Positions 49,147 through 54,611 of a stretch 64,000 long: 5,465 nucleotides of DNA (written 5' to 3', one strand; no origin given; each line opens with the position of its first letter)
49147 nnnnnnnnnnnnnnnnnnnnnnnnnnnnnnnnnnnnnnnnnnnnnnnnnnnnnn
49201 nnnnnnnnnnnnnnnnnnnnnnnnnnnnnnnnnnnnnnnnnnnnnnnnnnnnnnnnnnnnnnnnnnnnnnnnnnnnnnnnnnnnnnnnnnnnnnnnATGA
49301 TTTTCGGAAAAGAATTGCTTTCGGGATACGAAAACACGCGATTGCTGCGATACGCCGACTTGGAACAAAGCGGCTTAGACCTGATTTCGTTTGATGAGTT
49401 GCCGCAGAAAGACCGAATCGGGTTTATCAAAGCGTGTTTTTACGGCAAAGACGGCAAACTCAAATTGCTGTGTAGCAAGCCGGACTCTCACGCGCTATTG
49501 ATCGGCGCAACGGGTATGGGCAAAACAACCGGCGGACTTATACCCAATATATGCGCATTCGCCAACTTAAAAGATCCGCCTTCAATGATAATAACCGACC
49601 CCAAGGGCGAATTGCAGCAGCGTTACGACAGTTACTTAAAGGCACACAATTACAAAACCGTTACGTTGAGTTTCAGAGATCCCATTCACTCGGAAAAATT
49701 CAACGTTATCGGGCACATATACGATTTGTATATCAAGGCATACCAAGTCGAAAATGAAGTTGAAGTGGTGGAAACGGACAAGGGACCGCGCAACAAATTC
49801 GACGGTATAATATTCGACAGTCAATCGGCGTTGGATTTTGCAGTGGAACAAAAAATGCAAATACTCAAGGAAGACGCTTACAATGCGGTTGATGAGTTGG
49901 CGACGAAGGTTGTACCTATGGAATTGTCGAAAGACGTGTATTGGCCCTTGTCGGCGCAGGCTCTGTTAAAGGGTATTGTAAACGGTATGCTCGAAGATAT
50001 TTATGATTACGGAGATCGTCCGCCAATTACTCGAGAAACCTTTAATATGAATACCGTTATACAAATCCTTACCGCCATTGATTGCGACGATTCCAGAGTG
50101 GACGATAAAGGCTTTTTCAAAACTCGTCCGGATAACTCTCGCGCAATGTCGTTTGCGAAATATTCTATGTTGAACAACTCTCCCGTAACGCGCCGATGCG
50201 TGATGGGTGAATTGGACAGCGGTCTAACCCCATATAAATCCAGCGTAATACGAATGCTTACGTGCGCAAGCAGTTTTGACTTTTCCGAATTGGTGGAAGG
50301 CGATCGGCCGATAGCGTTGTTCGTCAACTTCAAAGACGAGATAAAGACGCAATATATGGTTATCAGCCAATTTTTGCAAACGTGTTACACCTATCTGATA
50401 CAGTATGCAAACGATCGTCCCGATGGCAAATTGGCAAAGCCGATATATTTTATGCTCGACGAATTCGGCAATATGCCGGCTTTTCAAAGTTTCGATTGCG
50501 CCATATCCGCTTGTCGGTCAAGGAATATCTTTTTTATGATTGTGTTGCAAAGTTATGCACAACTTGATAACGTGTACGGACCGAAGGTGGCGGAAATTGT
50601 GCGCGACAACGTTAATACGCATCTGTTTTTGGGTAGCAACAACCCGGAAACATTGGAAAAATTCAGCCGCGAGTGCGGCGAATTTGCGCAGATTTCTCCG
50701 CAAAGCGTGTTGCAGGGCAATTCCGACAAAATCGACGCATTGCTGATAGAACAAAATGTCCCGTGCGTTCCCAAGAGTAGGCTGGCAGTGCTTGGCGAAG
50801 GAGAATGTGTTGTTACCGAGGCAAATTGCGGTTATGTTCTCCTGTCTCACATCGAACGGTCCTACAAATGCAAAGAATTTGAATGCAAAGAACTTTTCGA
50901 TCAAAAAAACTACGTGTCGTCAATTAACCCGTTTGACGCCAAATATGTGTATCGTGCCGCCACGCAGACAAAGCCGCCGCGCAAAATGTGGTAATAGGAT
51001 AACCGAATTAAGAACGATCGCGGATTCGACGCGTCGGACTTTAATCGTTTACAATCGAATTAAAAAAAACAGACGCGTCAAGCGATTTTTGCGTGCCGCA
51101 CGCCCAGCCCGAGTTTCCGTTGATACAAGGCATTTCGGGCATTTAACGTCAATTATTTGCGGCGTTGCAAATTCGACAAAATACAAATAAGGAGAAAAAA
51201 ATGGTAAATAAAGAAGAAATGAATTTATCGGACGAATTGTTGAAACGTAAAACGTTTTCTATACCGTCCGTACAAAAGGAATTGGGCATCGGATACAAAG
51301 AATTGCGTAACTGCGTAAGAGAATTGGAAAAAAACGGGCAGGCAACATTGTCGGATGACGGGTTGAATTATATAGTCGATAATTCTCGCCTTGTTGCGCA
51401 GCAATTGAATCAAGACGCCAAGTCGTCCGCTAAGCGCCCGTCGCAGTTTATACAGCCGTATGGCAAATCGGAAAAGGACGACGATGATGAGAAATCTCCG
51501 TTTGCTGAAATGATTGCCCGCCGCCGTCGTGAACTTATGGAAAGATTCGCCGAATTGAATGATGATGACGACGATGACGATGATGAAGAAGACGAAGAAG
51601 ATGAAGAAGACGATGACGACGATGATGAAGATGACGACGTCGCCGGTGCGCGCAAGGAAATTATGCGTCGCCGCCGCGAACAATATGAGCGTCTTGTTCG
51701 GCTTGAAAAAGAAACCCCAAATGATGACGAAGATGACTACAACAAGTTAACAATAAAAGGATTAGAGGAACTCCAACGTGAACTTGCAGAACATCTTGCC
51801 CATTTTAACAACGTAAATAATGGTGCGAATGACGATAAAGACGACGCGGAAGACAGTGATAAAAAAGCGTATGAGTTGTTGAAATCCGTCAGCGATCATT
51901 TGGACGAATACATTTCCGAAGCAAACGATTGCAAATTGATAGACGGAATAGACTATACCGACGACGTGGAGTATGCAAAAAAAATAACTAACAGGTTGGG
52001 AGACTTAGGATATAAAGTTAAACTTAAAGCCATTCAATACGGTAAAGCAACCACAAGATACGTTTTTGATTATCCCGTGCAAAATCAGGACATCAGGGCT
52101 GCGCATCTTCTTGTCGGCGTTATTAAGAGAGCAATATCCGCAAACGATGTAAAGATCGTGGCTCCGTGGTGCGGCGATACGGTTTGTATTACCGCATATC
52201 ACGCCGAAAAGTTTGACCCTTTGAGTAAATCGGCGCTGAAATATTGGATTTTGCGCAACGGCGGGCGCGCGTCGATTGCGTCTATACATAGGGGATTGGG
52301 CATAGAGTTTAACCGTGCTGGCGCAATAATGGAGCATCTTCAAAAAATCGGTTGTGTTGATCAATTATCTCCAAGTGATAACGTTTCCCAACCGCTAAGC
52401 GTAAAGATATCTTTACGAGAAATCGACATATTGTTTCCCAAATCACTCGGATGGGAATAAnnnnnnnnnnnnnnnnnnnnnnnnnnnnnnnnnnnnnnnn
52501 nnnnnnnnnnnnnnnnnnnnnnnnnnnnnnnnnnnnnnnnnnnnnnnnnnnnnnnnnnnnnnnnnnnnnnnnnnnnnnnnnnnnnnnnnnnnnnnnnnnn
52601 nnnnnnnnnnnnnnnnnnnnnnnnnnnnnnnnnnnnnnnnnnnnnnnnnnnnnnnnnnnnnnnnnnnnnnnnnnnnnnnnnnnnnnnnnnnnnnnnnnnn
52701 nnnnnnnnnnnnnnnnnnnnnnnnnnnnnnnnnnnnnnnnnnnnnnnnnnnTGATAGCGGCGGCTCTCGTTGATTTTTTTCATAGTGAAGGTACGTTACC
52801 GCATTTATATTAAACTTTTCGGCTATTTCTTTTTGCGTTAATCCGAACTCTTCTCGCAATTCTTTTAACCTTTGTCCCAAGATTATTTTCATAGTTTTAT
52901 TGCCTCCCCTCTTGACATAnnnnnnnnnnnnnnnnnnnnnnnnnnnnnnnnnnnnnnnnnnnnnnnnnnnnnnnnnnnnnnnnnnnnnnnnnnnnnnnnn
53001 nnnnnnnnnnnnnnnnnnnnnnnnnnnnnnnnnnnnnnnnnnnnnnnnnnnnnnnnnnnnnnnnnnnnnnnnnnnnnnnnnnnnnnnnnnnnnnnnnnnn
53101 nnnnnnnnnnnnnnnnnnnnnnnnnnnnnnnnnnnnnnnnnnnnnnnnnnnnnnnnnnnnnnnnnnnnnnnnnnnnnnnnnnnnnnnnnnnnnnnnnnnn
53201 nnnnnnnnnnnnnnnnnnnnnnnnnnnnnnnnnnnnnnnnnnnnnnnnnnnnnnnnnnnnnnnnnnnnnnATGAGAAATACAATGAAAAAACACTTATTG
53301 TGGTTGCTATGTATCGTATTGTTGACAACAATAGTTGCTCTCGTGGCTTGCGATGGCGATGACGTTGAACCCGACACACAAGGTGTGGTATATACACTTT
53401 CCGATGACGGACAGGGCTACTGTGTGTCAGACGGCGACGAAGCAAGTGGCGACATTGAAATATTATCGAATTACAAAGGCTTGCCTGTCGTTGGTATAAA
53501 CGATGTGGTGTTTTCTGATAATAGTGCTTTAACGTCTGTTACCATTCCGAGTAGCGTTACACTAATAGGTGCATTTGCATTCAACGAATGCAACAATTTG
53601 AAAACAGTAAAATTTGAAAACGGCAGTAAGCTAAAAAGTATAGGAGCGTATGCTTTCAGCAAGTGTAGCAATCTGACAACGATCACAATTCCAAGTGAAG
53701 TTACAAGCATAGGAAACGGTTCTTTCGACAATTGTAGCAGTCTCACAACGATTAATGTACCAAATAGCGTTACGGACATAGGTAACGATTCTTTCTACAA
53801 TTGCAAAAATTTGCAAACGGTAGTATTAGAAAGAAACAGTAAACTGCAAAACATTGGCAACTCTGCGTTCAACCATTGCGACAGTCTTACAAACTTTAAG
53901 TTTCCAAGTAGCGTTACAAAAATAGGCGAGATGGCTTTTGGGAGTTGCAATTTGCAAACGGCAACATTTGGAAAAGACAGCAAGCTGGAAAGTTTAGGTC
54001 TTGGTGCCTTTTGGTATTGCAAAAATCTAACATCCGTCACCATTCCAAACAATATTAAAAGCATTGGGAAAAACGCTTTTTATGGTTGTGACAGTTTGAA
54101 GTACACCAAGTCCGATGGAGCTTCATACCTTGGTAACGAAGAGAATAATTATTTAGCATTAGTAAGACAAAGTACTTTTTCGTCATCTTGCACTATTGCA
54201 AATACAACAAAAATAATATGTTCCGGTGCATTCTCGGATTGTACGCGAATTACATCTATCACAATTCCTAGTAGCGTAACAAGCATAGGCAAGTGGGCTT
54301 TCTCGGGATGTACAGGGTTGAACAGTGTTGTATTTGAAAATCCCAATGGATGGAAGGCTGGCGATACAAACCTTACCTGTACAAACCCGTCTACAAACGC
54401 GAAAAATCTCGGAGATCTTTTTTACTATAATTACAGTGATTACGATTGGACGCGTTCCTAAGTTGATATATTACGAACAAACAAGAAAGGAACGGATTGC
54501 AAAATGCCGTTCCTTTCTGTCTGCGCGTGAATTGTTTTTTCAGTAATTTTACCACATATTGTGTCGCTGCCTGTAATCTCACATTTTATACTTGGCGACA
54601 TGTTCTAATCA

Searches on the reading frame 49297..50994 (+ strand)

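Call 31: search_protein_families(library=pfam, proteins=[window:49297-50994:+], max_evalue=0.001)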
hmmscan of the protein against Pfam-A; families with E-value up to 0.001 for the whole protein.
window:49297-50994:+ (565 aa): 3 families
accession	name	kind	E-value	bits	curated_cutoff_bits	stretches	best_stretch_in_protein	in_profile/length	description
PF02534.20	T4SS-DNA_transf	-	4.4e-39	135.1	20.1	1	40-463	16-385/468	Type IV secretory system Conjugative DNA transfer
PF12696.13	TraG-D_C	-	3.3e-23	82.4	22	1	382-465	1-84/126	TraM recognition site of TraD and TraG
PF10412.15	TrwB_AAD_bind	-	3.1e-18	66.3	20.5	1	318-463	182-326/387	Type IV secretion-system coupling protein DNA-binding domain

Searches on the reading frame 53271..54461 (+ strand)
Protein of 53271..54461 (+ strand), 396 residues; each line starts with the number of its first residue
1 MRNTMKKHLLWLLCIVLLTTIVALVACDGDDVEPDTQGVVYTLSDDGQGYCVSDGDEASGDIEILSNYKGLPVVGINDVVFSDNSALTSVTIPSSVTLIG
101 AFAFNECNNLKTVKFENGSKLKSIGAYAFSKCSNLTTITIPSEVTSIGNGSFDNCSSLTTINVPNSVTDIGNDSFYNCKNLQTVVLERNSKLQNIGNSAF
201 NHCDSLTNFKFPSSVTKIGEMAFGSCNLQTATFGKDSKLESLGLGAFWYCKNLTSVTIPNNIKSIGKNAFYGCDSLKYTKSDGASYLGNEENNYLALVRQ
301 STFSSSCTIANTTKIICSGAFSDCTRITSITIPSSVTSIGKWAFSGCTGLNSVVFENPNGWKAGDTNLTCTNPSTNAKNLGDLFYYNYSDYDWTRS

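Call 31: search_protein_families(library=pfam, proteins=[window:53271-54461:+], max_evalue=0.001)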
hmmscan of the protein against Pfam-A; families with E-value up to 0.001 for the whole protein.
window:53271-54461:+ (396 aa): 3 families
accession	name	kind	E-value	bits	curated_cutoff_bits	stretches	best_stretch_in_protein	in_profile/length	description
PF13306.12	LRR_5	-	5.1e-69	230.5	27.7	3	76-189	3-111/127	BspA type Leucine rich repeat region (6 copies)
PF13855.12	LRR_8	-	2.1e-16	59.9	27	1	165-207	11-52/61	Leucine rich repeat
PF12799.13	LRR_4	-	2.9e-07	31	27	0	157-196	2-40/44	Leucine Rich repeats (2 copies)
